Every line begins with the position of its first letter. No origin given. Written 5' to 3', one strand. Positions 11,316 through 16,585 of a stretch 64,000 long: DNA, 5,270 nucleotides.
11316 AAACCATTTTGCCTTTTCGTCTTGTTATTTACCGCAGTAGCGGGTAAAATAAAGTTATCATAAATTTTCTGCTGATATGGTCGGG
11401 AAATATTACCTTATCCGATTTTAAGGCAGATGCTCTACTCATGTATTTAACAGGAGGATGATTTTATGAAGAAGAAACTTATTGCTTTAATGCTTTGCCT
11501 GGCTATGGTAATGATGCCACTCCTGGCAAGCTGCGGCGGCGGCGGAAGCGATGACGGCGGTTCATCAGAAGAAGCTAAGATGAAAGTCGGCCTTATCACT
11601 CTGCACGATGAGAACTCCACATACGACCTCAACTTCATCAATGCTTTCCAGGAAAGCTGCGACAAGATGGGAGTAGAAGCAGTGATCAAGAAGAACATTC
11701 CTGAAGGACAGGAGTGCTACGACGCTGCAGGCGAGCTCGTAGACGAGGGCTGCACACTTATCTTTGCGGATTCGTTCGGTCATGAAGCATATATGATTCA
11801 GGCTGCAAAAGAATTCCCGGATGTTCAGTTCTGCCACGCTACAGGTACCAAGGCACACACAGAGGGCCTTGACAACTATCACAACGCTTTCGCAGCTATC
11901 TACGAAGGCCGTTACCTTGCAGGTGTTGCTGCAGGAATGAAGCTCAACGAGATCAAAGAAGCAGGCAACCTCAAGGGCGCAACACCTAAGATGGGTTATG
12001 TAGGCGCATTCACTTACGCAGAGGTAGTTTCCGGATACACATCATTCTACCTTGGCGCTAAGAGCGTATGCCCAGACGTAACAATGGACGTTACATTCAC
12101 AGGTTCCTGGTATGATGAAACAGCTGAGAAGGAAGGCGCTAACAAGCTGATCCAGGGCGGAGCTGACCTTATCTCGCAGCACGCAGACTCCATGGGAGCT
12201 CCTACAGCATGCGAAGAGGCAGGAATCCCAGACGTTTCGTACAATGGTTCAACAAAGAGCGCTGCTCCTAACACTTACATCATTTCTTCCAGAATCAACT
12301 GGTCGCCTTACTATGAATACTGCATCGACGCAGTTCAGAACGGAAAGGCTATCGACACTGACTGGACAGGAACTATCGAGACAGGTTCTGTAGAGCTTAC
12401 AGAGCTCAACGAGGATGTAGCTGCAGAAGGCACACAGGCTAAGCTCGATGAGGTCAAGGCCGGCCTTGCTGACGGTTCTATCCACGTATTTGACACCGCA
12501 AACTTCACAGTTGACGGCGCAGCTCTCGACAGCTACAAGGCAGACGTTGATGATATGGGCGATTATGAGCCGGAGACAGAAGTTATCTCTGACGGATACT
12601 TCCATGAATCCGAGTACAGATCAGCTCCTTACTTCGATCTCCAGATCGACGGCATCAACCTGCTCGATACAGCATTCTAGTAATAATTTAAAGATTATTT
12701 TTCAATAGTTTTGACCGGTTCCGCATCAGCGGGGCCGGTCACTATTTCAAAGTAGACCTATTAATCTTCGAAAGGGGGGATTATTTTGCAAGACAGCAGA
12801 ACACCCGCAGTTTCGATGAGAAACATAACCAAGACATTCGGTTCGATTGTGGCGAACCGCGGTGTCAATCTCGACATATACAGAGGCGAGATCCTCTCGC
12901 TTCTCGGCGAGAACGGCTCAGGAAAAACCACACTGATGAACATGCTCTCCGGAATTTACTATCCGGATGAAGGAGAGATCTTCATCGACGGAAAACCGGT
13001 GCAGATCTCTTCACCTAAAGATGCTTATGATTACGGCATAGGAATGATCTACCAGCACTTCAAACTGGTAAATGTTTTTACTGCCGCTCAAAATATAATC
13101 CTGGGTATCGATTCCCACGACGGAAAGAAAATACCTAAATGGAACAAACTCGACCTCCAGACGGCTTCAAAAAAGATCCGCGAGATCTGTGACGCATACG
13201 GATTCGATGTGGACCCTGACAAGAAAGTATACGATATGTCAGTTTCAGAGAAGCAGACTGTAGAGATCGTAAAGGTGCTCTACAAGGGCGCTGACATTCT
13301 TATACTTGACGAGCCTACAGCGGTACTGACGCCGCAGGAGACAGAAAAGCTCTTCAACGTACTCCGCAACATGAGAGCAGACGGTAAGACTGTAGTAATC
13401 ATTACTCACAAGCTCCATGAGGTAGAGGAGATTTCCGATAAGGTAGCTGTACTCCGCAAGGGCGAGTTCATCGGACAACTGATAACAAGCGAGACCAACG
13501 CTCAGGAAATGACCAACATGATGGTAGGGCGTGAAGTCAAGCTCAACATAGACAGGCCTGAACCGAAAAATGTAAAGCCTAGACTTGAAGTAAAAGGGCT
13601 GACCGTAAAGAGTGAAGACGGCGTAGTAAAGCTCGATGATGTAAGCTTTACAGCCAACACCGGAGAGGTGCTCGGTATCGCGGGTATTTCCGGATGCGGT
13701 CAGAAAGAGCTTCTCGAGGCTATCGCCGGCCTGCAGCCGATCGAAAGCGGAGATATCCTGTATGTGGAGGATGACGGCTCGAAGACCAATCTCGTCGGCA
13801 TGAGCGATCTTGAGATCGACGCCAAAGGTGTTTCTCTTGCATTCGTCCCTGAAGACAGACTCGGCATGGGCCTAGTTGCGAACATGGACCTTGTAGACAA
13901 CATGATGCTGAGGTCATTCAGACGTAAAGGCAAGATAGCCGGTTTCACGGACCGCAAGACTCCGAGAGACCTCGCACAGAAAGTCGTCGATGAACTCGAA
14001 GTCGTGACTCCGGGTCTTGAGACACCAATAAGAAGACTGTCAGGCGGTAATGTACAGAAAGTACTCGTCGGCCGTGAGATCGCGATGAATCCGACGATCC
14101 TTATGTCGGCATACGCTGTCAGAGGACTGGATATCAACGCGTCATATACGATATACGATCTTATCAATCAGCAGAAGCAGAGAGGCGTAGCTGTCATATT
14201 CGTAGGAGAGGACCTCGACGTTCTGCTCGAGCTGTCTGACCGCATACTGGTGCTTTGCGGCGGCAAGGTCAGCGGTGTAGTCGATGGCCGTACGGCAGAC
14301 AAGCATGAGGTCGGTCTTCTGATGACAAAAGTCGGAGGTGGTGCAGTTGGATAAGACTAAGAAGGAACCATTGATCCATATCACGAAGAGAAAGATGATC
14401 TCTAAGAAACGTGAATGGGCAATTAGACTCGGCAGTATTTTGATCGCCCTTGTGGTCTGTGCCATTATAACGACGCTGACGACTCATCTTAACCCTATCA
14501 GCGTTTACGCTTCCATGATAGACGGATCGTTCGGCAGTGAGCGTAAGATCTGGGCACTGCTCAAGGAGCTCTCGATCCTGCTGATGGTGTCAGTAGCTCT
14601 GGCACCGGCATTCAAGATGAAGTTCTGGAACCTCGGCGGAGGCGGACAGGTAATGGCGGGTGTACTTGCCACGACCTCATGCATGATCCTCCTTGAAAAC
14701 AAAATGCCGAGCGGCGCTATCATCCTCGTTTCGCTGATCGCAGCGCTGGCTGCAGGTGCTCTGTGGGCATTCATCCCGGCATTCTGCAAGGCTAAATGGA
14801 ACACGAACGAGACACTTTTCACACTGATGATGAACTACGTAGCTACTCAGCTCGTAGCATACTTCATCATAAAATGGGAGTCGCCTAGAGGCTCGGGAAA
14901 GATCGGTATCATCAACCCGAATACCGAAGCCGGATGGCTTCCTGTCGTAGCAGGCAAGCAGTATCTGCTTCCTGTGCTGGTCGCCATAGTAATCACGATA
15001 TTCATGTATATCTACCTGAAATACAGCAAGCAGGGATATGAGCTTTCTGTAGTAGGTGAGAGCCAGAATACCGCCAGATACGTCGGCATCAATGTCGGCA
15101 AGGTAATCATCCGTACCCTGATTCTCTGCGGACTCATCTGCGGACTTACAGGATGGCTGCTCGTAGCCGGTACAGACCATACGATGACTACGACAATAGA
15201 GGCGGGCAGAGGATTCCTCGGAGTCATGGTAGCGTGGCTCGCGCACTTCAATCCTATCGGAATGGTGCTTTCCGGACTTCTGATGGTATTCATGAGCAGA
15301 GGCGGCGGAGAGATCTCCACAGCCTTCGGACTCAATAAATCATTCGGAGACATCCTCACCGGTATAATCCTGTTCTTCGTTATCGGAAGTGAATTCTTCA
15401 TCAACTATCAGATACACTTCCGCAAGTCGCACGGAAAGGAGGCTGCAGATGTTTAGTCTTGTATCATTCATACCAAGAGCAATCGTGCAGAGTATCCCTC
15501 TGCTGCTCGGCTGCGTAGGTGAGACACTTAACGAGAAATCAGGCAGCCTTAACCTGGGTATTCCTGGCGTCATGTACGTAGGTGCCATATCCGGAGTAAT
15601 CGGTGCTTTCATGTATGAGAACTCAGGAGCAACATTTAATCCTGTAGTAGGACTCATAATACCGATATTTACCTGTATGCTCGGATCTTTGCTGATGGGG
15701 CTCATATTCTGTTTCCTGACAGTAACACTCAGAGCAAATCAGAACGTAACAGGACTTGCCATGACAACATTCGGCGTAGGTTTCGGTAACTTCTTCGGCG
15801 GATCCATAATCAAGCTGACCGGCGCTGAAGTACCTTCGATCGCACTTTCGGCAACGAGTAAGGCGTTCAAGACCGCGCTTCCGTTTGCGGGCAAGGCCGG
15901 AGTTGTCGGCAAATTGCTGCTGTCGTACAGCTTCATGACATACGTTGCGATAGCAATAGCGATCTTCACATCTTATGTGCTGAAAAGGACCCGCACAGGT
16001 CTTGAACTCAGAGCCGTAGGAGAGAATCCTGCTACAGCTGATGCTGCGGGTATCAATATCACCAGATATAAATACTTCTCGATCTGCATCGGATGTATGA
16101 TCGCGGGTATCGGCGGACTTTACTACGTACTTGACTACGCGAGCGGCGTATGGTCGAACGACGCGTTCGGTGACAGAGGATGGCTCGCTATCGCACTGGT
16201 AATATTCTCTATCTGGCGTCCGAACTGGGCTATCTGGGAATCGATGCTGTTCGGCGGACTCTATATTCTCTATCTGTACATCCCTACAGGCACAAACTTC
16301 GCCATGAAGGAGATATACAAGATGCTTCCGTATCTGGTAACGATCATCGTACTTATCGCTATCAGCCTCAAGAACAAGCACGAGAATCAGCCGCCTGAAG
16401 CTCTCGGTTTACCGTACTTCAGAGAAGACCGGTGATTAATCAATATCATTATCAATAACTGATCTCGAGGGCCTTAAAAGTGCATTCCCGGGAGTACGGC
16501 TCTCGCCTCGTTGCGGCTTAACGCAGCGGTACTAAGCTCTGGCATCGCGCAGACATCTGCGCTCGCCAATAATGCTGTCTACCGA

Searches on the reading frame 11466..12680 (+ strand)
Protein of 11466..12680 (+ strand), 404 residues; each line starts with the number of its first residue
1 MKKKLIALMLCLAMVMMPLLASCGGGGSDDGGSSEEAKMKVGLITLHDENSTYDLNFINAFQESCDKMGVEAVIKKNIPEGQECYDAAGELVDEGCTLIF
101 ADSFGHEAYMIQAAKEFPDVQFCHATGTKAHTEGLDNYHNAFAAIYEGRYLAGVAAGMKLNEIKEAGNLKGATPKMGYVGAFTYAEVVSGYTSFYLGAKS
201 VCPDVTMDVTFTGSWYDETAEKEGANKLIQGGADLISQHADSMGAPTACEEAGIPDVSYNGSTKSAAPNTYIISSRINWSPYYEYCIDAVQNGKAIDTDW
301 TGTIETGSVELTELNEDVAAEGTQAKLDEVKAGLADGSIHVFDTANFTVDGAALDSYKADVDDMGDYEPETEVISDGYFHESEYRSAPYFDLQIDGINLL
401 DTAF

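Call 9: search_protein_families(library=ncbifam, proteins=[window:11466-12680:+], max_evalue=1e-10)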
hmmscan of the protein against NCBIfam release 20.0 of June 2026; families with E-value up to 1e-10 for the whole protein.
window:11466-12680:+ (404 aa): 0 families

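Call 12: search_protein_families(library=pfam, proteins=[window:11466-12680:+], max_evalue=0.001)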
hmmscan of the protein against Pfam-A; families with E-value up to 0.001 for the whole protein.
window:11466-12680:+ (404 aa): 1 family
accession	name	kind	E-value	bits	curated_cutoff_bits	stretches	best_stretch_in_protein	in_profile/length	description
PF02608.20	Bmp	-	2.4e-27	96.2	24.1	1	60-331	24-288/301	ABC transporter substrate-binding protein PnrA-like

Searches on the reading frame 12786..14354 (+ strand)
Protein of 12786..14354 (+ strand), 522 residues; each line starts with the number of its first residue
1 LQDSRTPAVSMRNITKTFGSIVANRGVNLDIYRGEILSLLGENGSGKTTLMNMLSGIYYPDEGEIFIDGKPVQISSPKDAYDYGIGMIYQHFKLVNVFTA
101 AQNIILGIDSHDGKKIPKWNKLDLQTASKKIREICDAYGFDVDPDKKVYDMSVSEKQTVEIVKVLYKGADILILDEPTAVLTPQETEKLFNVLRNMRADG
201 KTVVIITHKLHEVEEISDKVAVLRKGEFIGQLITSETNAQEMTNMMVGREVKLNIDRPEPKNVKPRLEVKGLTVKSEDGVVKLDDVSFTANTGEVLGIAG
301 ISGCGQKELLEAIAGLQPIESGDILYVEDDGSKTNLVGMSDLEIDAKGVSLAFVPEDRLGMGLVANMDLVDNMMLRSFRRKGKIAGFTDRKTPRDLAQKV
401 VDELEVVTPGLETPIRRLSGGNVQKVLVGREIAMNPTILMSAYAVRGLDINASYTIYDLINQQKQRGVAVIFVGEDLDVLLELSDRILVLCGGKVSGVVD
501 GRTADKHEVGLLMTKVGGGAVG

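Call 9: search_protein_families(library=ncbifam, proteins=[window:12786-14354:+], max_evalue=1e-10)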
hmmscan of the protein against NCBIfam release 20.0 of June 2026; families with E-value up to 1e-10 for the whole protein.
window:12786-14354:+ (522 aa): 179 families (the best 25 are shown)
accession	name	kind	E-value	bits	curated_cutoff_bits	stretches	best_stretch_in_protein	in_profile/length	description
NF047930.1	ABC_ATP_B6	equivalog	1.6e-122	409.7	670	1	8-514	2-509/510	putative B6 ABC transporter ATP-binding protein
NF010069.0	PRK13549.1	equivalog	1.5e-110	370.1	699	1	9-501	6-489/513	xylose ABC transporter ATP-binding protein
NF007253.0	PRK09700.1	equivalog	1.1e-104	350.9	772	1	6-504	3-496/510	D-allose ABC transporter ATP-binding protein AlsA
NF008030.0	PRK10762.1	equivalog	1.5e-102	343.9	745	1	9-508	5-486/501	ribose ABC transporter ATP-binding protein RbsA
NF008442.0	PRK11288.1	equivalog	7.1e-102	341.3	689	1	5-509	4-491/504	L-arabinose ABC transporter ATP-binding protein AraG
NF008215.0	PRK10982.1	equivalog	2.4e-99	333.2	828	1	8-510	13-499/506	galactose/methyl galactoside ABC transporter ATP-binding protein MglA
TIGR02633.1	xylG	equivalog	3e-96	322.9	723.65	1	10-497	3-483/500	D-xylose ABC transporter ATP-binding protein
NF041861.1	YtfR_transport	equivalog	9.5e-96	321.1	850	1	10-492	3-469/492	galactofuranose ABC transporter, ATP-binding protein YtfR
NF040905.2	GguA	equivalog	1.8e-94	316.9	810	1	10-508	3-495/500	multiple monosaccharide ABC transporter ATP-binding protein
NF011967.0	PRK15439.1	equivalog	3.5e-88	296.3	586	1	4-504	7-490/510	autoinducer 2 ABC transporter ATP-binding protein LsrA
TIGR03608.1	L_ocin_972_ABC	subfamily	2.3e-54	184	254.85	2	11-220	1-203/206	putative bacteriocin export ABC transporter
TIGR02315.1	ABC_phnC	equivalog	7.2e-53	179.5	266.1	2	10-244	3-240/243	phosphonate ABC transporter ATP-binding protein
TIGR04521.1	ECF_ATPase_2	equivalog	1e-49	169.1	330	2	23-276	20-265/279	energy-coupling factor transporter ATPase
TIGR03411.1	urea_trans_UrtD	equivalog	1.9e-49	168.6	304.1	2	9-230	3-222/242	urea ABC transporter ATP-binding protein UrtD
TIGR01188.1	drrA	subfamily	3.1e-49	167.9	312.45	1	16-233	1-207/302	daunorubicin resistance ABC transporter, ATP-binding protein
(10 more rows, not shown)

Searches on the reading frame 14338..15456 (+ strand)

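Call 9: search_protein_families(library=ncbifam, proteins=[window:14338-15456:+], max_evalue=1e-10)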
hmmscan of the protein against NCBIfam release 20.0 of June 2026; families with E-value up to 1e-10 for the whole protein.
window:14338-15456:+ (372 aa): 1 family
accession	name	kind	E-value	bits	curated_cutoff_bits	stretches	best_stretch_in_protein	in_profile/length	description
NF047929.1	ABC_B6_perm_2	equivalog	1.3e-38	133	400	1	29-353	5-327/337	putative B6 ABC transporter permease subunit 2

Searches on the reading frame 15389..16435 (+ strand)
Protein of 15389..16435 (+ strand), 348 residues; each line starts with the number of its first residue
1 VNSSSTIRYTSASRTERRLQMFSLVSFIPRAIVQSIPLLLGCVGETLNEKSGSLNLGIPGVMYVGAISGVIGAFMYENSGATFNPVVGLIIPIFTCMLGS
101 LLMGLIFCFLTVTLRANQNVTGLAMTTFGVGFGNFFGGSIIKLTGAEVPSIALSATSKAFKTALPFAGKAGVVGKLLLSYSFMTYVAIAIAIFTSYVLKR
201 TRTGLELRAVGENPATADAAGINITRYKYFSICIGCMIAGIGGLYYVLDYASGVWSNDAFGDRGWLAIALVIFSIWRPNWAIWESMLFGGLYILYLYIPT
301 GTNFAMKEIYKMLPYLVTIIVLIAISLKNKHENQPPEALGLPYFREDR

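Call 10: search_protein_families(library=ncbifam, proteins=[window:15389-16435:+], max_evalue=1e-10)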
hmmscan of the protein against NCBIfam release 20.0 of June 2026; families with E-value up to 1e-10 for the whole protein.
window:15389-16435:+ (348 aa): 2 families
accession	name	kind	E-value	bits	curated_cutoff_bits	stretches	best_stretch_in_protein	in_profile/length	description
NF047928.1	ABC_B6_perm_1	equivalog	4.1e-40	137.8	465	1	23-348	9-311/311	putative B6 ABC transporter permease subunit 1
NF047929.1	ABC_B6_perm_2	equivalog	2.1e-11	43.5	400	1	30-323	48-318/337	putative B6 ABC transporter permease subunit 2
